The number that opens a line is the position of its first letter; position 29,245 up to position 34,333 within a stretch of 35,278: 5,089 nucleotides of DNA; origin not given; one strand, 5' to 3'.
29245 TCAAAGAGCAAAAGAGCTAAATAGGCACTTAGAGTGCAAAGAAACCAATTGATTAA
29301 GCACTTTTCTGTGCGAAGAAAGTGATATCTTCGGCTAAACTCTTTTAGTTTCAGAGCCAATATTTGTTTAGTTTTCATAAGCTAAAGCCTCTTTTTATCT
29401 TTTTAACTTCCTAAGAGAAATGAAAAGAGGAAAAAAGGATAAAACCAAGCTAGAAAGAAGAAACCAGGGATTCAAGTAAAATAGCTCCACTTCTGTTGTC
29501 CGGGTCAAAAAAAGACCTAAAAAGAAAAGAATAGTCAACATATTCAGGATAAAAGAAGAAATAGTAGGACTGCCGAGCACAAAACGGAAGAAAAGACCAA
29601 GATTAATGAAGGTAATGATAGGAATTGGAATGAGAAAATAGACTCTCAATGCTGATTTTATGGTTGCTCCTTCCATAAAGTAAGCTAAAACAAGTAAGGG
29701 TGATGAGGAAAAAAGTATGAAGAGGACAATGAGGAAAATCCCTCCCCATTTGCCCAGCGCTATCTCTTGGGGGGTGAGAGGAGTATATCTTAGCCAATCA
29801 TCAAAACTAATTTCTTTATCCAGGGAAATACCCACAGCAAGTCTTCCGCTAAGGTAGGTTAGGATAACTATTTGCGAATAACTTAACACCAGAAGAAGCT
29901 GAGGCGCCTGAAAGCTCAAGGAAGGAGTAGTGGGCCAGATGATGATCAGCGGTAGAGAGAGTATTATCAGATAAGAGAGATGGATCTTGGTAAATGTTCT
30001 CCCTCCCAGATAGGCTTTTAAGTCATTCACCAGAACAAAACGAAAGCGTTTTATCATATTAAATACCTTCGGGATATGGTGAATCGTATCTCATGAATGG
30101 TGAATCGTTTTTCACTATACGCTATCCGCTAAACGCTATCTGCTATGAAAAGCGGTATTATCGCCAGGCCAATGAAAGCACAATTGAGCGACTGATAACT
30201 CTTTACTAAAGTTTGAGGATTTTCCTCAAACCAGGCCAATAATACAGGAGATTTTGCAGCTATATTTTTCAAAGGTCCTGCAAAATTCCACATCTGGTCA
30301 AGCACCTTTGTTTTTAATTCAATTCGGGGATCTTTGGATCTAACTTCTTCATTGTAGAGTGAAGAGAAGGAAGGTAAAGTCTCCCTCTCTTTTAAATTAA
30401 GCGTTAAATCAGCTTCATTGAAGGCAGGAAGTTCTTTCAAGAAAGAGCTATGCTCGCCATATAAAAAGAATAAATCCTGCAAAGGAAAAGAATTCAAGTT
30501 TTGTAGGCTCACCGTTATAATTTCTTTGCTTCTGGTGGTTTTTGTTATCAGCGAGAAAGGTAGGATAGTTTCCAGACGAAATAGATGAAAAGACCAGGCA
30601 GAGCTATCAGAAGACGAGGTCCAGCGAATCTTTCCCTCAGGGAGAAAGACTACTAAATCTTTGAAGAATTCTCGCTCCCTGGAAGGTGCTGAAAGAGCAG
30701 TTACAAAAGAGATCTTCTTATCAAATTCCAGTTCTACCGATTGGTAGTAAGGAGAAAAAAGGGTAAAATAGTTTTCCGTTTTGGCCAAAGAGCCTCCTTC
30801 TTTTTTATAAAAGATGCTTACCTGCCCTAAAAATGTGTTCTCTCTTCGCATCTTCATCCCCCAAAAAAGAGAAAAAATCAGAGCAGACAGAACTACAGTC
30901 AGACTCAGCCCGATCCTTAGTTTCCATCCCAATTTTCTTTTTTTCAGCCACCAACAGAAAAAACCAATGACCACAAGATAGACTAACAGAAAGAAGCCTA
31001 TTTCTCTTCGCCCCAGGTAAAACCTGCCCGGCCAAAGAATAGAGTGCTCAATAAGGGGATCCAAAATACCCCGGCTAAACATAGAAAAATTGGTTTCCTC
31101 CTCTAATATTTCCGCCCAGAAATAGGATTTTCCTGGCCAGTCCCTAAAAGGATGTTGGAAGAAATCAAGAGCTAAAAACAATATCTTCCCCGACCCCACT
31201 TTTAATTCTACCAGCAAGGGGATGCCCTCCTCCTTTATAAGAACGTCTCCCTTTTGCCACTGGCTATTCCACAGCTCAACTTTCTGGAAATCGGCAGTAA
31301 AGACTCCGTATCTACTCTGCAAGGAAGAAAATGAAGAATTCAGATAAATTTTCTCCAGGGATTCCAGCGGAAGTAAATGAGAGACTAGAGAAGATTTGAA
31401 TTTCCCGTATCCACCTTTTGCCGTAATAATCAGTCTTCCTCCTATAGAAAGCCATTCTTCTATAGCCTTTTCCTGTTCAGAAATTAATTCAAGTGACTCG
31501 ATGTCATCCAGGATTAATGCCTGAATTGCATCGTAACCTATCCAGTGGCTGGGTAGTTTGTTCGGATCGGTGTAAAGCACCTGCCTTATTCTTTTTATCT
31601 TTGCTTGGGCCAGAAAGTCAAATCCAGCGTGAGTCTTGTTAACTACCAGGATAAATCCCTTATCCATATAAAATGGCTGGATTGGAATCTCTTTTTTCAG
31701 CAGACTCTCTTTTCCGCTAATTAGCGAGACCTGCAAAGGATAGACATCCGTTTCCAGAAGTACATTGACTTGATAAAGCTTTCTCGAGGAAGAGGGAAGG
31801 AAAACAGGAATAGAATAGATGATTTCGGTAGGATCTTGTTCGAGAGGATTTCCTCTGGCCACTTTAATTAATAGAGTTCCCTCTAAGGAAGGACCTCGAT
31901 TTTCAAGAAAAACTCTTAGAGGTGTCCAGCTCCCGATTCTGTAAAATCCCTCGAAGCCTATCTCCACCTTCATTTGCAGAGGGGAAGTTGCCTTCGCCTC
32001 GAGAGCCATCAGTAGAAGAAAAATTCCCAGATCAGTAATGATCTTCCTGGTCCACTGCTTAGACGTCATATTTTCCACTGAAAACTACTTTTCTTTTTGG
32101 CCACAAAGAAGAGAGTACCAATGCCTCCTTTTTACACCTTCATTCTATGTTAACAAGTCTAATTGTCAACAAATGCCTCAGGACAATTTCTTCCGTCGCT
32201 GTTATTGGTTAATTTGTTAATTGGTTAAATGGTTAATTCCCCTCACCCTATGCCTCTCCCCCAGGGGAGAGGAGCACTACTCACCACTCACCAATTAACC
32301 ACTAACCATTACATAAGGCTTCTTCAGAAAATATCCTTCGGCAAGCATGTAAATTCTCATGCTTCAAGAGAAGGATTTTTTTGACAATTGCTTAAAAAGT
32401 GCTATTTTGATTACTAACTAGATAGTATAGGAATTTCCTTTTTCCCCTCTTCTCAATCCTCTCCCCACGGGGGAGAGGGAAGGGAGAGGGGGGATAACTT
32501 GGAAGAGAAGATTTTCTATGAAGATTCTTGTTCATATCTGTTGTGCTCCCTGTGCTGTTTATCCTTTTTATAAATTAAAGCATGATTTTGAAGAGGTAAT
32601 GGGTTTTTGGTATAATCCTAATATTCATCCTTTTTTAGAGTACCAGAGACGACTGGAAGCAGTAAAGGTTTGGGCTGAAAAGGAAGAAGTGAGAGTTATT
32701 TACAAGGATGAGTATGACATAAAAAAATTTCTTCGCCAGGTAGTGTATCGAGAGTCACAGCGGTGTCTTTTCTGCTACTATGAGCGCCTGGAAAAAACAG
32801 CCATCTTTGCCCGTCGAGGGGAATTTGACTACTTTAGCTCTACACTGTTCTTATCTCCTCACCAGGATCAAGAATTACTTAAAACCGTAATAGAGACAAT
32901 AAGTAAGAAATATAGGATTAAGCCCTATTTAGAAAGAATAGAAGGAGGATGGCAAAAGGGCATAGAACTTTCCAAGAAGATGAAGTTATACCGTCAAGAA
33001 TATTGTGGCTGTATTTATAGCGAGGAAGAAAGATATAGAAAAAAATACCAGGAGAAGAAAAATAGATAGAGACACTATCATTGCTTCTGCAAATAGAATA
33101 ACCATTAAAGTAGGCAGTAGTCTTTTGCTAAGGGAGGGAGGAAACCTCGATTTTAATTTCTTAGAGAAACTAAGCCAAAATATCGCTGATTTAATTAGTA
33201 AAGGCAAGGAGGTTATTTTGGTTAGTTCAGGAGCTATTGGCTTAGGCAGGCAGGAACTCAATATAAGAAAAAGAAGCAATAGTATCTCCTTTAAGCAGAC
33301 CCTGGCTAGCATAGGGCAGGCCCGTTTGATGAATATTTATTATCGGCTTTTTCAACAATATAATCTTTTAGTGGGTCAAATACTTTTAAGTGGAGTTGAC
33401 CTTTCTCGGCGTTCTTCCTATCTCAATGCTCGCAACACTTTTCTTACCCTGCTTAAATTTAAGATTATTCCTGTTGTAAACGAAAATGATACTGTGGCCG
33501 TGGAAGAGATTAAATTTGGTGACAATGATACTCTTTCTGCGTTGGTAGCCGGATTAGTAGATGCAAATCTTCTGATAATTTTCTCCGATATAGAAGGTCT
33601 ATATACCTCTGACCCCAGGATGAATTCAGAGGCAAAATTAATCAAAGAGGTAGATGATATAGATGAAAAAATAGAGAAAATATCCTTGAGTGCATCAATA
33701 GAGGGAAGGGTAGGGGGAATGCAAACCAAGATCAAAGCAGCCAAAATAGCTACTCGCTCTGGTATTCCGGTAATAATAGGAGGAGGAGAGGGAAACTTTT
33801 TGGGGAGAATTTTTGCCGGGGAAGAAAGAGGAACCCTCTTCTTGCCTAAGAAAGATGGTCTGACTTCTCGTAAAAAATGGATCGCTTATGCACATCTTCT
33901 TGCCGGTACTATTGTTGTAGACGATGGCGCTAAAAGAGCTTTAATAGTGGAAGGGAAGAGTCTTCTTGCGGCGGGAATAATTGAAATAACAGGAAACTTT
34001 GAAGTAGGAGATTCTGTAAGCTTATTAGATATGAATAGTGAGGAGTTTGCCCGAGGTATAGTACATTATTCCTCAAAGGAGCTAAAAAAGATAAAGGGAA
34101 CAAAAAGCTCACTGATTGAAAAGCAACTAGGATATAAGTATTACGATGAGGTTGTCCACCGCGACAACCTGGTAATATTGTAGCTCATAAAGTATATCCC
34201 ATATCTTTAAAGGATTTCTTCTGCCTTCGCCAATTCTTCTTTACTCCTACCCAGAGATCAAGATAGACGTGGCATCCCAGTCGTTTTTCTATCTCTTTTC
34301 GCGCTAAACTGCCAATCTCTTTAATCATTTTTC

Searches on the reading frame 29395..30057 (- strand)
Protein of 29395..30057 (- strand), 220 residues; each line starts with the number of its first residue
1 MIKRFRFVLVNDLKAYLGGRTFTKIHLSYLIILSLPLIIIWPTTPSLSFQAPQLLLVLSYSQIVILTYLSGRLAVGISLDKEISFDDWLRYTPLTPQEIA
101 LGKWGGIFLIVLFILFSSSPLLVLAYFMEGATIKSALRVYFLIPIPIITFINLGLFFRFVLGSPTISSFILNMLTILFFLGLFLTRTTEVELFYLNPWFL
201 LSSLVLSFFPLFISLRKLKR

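Call 61: find_encoding_contigs(protein=window:29395-30057:-, flank=3000, max_places=10)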
Protein window:29395-30057:- (220 aa): 2 contigs read that carry it; 2 places shown.
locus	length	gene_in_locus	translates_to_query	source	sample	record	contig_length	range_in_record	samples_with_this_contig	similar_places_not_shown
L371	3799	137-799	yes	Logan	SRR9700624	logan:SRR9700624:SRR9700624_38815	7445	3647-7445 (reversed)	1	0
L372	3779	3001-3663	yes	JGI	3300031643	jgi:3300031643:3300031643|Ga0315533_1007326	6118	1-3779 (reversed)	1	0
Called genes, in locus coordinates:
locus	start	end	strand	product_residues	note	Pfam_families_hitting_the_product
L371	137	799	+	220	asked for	-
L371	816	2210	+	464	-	-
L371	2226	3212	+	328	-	PF00493:MCM, PF20030:bpMoxR, PF00158:Sigma54_activat (faint), PF01078:Mg_chelatase (faint), PF00004:AAA, PF07726:AAA_3, PF07728:AAA_5, PF17863:AAA_lid_2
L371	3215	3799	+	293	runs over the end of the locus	PF01882:DUF58, PF13519:VWA_2 (weak)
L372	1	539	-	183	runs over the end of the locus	PF02677:QueH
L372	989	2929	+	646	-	-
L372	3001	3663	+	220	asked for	-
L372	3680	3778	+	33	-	?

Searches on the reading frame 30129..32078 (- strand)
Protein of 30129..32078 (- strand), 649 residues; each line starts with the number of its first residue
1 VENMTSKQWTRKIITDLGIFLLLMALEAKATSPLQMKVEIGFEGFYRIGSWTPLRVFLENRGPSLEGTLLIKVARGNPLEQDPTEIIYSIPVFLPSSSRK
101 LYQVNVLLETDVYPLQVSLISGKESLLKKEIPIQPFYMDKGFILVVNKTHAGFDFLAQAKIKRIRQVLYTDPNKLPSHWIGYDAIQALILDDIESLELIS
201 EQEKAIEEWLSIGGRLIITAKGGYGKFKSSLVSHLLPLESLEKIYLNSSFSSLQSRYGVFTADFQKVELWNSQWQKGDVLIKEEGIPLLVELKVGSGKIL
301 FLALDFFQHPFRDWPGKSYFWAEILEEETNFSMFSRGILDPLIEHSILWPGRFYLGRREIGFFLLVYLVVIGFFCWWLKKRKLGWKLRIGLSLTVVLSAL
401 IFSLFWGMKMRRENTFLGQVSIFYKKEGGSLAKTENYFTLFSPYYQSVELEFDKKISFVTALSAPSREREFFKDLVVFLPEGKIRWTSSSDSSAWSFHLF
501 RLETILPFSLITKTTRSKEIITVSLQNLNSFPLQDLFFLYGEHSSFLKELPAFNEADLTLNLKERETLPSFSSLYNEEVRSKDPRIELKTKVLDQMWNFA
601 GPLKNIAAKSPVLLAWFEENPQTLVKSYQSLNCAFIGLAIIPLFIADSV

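Call 12: search_protein_families(library=pfam, proteins=[window:30129-32078:-])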
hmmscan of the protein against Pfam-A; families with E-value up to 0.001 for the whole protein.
window:30129-32078:- (649 aa): 1 family
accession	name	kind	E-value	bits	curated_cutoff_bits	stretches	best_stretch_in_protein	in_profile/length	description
PF24157.1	DUF7408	-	0.00073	20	27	0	161-304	17-154/174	Domain of unknown function (DUF7408)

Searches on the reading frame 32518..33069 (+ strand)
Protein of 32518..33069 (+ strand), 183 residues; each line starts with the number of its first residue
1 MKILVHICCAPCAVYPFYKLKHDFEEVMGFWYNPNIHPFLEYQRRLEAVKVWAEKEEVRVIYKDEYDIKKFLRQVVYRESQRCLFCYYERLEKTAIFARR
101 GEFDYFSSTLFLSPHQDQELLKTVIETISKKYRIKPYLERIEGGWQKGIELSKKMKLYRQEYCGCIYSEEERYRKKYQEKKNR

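Call 63: find_encoding_contigs(protein=window:32518-33069:+, flank=3000, max_places=10)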
Protein window:32518-33069:+ (183 aa): 15 contigs read that carry it; 10 places shown.
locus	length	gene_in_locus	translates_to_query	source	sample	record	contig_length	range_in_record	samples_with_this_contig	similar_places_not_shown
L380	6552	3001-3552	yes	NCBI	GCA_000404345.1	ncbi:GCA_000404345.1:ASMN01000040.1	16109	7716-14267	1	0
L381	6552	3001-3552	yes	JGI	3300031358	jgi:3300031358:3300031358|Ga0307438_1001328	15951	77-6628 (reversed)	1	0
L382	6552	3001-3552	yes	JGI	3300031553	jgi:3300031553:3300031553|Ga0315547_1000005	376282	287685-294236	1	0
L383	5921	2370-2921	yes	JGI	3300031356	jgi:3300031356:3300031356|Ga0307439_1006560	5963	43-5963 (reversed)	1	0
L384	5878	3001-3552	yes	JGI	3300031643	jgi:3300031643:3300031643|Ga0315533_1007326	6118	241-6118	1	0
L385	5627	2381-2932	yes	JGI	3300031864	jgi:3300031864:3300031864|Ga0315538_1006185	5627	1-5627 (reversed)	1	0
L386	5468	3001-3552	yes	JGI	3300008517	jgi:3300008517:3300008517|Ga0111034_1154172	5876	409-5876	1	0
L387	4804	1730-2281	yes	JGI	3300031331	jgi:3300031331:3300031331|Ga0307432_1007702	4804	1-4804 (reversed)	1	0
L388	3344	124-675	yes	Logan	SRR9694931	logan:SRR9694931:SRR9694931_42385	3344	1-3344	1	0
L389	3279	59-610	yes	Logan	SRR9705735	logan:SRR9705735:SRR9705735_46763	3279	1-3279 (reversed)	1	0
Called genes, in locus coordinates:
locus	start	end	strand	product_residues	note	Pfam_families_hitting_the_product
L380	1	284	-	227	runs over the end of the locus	-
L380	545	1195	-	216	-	-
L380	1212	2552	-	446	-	-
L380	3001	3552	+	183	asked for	PF02677:QueH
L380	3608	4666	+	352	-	PF00696:AA_kinase, PF01472:PUA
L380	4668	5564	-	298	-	PF00009:GTP_EFTU (weak), PF00350:Dynamin_N (faint), PF01926:MMR_HSR1, PF02421:FeoB_N, PF03193:RsgA_GTPase (faint), PF04548:AIG1, PF16897:MMR_HSR1_Xtn (weak), PF07650:KH_2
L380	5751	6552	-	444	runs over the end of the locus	PF03951:Gln-synt_N, PF00120:Gln-synt_C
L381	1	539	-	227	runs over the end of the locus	-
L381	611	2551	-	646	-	-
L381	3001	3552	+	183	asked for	PF02677:QueH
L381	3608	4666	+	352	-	PF00696:AA_kinase, PF01472:PUA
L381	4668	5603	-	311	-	PF03193:RsgA_GTPase (faint), PF00009:GTP_EFTU (weak), PF00350:Dynamin_N (faint), PF01926:MMR_HSR1, PF02421:FeoB_N, PF04548:AIG1, PF16897:MMR_HSR1_Xtn (weak), PF07650:KH_2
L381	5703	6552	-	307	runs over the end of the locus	?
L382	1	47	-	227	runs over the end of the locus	-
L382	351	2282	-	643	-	-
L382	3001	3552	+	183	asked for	PF02677:QueH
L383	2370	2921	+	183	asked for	PF02677:QueH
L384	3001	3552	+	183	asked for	PF02677:QueH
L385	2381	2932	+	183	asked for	PF02677:QueH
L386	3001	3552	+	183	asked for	PF02677:QueH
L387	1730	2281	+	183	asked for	PF02677:QueH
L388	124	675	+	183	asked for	PF02677:QueH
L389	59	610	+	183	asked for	PF02677:QueH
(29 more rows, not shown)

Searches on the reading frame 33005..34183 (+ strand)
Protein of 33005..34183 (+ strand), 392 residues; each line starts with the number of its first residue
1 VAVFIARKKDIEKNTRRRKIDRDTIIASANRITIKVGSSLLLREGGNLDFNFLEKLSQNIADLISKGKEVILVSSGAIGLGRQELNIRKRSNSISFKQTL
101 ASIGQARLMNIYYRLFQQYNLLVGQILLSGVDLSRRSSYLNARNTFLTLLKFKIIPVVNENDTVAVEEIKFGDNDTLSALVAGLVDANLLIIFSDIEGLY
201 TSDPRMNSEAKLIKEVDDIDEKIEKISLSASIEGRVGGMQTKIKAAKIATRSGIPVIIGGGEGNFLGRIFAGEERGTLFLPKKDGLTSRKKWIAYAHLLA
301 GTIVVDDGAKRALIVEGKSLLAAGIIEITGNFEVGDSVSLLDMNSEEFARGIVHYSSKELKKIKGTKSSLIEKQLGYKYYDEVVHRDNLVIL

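Call 12: search_protein_families(library=pfam, proteins=[window:33005-34183:+])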
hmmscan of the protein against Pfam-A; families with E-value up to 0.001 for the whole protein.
window:33005-34183:+ (392 aa): 2 families
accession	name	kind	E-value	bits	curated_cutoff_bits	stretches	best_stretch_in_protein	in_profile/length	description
PF00696.33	AA_kinase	-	2.5e-40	139.1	24.9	1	31-258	2-232/234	Amino acid kinase family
PF01472.26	PUA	-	8.4e-21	74.1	24.8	1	301-373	1-72/74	PUA domain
